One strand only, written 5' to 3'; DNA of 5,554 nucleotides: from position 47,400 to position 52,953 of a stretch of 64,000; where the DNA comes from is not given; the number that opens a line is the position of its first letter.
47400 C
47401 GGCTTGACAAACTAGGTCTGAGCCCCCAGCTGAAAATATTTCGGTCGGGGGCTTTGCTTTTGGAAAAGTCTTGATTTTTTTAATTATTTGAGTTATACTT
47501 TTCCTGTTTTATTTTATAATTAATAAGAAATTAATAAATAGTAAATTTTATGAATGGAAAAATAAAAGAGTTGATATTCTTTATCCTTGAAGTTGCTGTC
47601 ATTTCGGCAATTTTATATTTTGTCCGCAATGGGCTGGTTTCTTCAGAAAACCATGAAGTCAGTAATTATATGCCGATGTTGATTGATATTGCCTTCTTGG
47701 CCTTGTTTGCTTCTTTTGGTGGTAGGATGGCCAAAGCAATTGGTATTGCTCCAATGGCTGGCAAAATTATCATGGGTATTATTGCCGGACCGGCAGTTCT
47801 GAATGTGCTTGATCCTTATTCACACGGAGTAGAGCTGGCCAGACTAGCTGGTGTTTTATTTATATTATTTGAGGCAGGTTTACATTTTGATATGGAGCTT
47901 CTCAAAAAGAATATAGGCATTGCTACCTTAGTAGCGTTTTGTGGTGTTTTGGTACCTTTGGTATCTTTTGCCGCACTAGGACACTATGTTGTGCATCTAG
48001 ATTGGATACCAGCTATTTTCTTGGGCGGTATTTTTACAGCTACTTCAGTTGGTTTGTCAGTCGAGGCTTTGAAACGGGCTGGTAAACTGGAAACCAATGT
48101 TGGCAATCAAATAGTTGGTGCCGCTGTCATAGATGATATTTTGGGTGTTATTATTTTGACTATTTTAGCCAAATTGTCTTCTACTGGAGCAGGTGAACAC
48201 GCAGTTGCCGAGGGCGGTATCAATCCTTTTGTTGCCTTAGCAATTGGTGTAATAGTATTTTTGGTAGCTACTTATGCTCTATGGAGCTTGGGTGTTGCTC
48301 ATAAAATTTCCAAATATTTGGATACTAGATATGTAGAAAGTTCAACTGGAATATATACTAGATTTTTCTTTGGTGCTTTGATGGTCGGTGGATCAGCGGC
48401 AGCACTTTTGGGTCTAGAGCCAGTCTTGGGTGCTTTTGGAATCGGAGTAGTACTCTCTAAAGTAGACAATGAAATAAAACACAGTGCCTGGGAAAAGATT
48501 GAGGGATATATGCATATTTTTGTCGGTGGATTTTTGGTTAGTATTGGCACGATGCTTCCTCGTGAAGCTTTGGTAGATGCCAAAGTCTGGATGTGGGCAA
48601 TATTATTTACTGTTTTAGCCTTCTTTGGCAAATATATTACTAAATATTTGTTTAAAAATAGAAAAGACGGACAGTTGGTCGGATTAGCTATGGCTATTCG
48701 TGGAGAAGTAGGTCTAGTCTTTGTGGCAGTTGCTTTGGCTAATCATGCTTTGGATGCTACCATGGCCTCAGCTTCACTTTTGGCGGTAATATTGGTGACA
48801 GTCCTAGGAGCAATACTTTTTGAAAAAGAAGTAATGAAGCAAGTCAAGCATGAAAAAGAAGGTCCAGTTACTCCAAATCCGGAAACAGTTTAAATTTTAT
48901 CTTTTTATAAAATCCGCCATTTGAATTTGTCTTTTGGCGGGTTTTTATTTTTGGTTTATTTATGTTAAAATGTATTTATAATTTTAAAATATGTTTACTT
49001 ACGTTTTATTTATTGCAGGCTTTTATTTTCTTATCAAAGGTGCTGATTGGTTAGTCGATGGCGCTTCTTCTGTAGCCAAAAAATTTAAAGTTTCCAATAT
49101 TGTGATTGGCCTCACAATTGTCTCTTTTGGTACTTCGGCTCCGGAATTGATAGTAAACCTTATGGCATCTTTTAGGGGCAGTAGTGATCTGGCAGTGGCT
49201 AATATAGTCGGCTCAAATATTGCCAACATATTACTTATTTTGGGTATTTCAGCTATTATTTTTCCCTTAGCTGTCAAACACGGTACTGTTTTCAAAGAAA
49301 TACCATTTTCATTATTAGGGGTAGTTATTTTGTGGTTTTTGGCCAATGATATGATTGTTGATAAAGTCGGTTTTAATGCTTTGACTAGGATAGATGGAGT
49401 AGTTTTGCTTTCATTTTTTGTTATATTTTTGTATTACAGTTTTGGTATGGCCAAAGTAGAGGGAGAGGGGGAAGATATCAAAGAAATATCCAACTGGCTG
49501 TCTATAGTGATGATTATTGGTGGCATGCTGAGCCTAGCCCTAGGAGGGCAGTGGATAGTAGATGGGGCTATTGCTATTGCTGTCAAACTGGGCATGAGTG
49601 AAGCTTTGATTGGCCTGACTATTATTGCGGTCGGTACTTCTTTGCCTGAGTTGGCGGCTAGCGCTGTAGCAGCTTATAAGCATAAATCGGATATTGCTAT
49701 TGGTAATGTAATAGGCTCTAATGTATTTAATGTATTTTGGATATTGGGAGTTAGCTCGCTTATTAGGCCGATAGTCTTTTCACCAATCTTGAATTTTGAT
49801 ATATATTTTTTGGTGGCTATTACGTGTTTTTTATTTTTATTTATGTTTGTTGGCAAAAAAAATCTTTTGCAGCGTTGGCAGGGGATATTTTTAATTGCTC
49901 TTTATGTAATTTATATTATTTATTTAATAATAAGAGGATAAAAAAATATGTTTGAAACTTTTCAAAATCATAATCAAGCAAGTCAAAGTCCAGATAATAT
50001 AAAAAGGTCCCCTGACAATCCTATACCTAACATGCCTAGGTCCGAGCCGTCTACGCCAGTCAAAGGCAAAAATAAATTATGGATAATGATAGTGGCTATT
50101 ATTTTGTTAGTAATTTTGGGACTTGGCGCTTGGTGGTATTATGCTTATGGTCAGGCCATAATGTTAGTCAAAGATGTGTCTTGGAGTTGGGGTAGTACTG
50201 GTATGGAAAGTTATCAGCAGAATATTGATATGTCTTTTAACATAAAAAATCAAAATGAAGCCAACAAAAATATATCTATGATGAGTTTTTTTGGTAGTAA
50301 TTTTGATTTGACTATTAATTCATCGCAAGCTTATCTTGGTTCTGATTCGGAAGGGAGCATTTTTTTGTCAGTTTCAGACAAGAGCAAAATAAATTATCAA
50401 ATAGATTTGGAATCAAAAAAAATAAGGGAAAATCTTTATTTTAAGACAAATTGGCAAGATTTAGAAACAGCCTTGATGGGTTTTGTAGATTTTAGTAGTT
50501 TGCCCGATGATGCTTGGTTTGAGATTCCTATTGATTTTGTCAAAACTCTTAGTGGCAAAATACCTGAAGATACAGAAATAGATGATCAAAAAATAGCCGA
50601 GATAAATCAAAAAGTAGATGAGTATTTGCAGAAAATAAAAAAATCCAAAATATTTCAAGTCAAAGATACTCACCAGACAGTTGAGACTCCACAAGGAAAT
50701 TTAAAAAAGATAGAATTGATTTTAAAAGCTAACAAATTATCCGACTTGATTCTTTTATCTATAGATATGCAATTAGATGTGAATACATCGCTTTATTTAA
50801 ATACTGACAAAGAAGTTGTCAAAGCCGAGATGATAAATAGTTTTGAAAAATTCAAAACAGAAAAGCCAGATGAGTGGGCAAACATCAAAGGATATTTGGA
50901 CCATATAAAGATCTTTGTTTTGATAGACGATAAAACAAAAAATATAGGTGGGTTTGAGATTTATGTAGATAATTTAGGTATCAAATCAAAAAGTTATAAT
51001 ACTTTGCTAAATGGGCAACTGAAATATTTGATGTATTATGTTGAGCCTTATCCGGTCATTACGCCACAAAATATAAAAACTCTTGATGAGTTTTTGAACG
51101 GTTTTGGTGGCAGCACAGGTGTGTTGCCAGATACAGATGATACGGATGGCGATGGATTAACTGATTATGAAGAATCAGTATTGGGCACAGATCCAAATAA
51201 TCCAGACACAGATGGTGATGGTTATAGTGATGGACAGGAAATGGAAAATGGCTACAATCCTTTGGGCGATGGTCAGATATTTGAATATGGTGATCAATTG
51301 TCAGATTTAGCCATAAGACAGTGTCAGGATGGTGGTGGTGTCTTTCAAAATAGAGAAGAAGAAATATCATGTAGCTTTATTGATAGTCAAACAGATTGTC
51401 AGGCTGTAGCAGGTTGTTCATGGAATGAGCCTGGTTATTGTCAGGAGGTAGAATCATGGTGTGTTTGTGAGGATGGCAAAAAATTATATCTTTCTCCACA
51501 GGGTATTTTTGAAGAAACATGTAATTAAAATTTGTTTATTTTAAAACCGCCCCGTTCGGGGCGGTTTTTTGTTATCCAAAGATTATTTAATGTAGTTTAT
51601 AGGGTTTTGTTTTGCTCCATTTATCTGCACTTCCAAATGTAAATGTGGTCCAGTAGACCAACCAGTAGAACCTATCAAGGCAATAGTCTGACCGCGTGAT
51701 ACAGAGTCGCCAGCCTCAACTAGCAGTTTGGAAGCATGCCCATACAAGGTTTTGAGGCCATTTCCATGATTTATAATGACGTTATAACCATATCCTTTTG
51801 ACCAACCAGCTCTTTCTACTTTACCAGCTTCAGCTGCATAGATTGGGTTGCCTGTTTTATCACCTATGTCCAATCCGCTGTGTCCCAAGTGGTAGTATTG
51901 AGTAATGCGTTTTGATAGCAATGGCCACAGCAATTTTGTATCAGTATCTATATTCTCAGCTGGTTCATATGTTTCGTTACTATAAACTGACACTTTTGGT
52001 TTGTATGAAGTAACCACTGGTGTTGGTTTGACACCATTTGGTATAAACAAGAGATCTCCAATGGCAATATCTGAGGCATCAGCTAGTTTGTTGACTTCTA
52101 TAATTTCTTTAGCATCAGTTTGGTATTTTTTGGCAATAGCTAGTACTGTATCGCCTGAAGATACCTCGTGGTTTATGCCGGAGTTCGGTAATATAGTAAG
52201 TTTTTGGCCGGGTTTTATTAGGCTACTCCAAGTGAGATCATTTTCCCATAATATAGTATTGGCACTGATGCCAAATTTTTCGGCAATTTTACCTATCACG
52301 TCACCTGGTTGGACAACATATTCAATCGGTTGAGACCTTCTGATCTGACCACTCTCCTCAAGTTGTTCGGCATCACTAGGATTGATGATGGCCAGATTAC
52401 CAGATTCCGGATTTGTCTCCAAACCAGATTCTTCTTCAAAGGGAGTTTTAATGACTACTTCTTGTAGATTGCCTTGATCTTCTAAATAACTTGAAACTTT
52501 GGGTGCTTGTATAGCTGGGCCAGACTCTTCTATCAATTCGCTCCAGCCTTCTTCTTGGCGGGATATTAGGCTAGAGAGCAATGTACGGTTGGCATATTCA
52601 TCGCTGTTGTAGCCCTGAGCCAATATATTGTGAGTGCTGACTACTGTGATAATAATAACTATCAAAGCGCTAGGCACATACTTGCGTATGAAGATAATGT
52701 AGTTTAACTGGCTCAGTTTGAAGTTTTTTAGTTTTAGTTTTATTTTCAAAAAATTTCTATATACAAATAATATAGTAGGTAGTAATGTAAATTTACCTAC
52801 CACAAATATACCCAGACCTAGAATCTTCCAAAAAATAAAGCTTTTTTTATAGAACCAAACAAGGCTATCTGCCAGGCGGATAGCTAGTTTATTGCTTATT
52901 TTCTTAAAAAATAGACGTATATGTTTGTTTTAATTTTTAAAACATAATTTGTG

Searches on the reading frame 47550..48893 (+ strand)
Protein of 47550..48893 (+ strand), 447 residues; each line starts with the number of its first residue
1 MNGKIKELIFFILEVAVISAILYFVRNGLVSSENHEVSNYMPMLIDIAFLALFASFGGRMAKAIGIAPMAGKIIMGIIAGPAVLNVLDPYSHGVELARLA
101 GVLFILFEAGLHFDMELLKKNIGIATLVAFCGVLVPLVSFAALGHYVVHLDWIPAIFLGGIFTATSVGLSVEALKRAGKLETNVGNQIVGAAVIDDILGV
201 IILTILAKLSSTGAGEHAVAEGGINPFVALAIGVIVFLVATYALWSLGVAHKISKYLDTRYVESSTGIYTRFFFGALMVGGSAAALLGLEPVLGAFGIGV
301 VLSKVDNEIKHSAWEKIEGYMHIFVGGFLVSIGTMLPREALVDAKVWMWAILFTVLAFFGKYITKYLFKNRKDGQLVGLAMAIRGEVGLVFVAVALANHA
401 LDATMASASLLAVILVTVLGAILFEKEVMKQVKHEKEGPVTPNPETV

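Call 19: search_protein_families(library=pfam, proteins=[window:47550-48893:+], max_evalue=0.001)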
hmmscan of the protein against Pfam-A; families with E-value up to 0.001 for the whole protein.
window:47550-48893:+ (447 aa): 1 family
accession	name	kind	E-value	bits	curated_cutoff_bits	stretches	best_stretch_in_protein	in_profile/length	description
PF00999.27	Na_H_Exchanger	-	1.8e-48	165.8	26.2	1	52-421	2-367/375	Sodium/hydrogen exchanger, transmembrane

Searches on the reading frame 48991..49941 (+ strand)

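Call 19: search_protein_families(library=pfam, proteins=[window:48991-49941:+], max_evalue=0.001)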
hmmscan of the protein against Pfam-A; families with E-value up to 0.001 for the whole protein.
window:48991-49941:+ (316 aa): 1 family
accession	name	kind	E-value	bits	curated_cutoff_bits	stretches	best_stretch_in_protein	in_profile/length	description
PF01699.29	Na_Ca_ex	-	1e-65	220.8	24.9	2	171-313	2-150/151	Sodium/calcium exchanger protein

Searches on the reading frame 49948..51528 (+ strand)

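Call 19: search_protein_families(library=pfam, proteins=[window:49948-51528:+], max_evalue=0.001)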
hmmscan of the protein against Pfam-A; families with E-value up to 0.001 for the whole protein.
window:49948-51528:+ (526 aa): 1 family
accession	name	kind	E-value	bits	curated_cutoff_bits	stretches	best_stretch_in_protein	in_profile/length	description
PF18884.5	TSP3_bac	-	2.9e-14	53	25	2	398-419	1-22/22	Bacterial TSP3 repeat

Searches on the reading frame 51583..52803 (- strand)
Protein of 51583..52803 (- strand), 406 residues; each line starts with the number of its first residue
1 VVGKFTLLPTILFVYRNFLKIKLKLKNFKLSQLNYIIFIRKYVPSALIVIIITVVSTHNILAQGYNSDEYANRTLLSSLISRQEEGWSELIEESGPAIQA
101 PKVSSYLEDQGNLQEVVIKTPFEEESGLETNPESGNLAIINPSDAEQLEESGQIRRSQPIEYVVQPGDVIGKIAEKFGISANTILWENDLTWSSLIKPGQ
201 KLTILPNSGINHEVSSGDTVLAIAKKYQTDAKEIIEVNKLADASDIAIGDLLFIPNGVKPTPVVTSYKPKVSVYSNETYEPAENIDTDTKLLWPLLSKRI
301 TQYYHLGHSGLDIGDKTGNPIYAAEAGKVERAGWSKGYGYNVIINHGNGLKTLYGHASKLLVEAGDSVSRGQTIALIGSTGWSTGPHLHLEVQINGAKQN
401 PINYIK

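Call 19: search_protein_families(library=pfam, proteins=[window:51583-52803:-], max_evalue=0.001)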
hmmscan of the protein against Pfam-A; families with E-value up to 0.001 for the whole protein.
window:51583-52803:- (406 aa): 5 families
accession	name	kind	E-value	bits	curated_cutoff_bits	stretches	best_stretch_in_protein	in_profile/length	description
PF01551.29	Peptidase_M23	-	2e-33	114.9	28.7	1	308-401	3-96/96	Peptidase family M23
PF01476.26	LysM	-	1.6e-20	73.2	20.9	2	212-255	1-43/43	LysM domain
PF23473.1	LysM3_LYK4_5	-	5.8e-11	42.7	29.3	1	162-196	5-38/48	LYK4/5 LysM3 domain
PF23462.1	LysM3_NFP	-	5e-05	24.2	28.1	0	160-189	3-32/48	NFP LysM3 domain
PF23446.1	LysM1_NFP_LYK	-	0.00049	21.4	36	0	219-255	17-54/60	NFP/LYK LysM1 domain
